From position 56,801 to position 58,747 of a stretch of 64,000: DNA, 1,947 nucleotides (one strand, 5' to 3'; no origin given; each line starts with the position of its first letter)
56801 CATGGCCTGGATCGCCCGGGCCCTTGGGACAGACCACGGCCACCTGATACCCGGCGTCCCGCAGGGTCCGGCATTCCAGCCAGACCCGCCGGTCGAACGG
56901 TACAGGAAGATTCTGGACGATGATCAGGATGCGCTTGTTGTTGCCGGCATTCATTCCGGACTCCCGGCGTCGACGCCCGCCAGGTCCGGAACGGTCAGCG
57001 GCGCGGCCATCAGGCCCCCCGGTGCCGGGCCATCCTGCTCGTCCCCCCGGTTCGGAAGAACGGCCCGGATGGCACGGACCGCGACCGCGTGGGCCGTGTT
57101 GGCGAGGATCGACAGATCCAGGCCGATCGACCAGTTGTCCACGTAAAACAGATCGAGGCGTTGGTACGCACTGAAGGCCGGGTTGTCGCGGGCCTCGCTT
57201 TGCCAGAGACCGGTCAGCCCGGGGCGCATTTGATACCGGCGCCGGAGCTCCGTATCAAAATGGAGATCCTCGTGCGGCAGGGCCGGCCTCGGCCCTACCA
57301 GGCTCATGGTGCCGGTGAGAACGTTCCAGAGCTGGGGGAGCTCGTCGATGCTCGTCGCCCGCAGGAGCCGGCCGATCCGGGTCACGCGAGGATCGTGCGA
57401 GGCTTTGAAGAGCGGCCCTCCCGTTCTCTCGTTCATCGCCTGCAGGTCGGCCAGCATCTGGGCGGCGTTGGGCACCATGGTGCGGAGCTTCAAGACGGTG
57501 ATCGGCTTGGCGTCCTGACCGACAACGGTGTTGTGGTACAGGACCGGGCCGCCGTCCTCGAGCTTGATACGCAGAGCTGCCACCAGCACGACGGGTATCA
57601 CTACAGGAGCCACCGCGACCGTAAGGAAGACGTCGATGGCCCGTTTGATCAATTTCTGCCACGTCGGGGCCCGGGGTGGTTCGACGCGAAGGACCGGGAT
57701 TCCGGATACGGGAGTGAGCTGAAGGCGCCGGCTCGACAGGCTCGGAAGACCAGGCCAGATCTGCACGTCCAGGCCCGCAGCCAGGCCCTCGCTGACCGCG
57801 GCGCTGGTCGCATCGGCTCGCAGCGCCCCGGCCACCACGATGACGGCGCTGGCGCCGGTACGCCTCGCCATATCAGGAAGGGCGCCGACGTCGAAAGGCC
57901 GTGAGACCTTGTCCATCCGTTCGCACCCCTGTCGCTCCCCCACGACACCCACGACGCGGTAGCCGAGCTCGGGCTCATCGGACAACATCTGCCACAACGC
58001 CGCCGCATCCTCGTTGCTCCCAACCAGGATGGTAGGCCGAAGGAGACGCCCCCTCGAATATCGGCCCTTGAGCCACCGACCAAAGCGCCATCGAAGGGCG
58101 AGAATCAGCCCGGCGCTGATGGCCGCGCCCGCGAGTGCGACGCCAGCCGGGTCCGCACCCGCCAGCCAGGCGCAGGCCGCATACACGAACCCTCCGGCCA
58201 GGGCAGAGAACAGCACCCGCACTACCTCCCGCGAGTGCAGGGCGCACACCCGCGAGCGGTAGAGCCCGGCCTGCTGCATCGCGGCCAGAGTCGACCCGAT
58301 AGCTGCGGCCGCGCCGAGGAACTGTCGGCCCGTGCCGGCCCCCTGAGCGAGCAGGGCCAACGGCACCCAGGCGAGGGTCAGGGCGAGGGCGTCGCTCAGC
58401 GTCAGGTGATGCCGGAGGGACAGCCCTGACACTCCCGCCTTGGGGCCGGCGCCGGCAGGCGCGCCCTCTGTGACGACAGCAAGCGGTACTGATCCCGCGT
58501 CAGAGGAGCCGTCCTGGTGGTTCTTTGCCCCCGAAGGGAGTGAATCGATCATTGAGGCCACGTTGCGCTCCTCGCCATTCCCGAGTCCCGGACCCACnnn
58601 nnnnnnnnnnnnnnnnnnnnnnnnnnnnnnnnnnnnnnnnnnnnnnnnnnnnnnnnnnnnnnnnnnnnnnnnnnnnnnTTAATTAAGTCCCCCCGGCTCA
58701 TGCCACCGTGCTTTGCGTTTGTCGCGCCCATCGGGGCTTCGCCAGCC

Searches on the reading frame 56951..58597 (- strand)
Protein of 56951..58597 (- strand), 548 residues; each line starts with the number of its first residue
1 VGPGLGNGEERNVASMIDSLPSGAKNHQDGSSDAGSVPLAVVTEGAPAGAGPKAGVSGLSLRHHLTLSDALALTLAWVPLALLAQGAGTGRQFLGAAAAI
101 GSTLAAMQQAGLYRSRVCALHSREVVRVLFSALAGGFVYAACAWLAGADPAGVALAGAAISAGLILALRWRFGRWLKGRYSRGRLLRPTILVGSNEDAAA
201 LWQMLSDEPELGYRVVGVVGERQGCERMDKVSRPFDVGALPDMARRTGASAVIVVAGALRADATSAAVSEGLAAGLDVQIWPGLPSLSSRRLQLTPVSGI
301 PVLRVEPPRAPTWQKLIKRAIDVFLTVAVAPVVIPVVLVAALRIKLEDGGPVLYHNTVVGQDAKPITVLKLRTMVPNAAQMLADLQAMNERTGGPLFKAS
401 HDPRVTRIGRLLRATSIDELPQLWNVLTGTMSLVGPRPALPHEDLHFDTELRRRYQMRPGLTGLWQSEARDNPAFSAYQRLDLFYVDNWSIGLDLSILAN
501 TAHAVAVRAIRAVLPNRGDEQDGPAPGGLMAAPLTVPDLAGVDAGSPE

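Call 75: search_protein_families(library=ncbifam, proteins=[window:56951-58597:-], max_evalue=1e-10)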
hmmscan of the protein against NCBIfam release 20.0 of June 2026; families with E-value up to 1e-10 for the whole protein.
window:56951-58597:- (548 aa): 10 families
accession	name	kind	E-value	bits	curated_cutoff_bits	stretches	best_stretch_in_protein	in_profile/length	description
TIGR03025.1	EPS_sugtrans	subfamily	1.9e-99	333.9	295.55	1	69-507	3-440/445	exopolysaccharide biosynthesis polyprenyl glycosylphosphotransferase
TIGR03022.1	WbaP_sugtrans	subfamily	7.3e-78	262.8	403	1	67-507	3-451/456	undecaprenyl-phosphate galactose phosphotransferase WbaP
TIGR03023.1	WcaJ_sugtrans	equivalog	2.5e-73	247.9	410.75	1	92-507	31-448/453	undecaprenyl-phosphate glucose phosphotransferase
NF041877.1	EPS_EpsZ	equivalog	2.4e-55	188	800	1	313-505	261-452/459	exopolysaccharide biosynthesis polyisoprenyl-phosphate hexose-1-phosphate transferase EpsZ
NF052601.1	undeca_RfbP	equivalog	1.5e-49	168.5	330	1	313-505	40-235/244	undecaprenyl-phosphate galactose phosphotransferase family protein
TIGR03013.1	EpsB_2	subfamily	1.1e-43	149.9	393.35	1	105-505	44-436/443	TIGR03013 family XrtA/PEP-CTERM system glycosyltransferase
NF011751.0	PRK15204.1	equivalog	1.1e-38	133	907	1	187-508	147-472/476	undecaprenyl-phosphate galactose phosphotransferase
NF007518.0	PRK10124.1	equivalog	2.4e-37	128.8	684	1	184-501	142-453/464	undecaprenyl-phosphate glucose phosphotransferase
NF050817.1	PolSacchBiosHfsE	equivalog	5.3e-30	104.6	750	1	97-501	53-455/467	polysaccharide biosynthesis protein HfsE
NF045514.1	glycotran_HepC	equivalog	6.5e-17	61.5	140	1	312-439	111-212/220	heterocyst development glycosyltransferase HepC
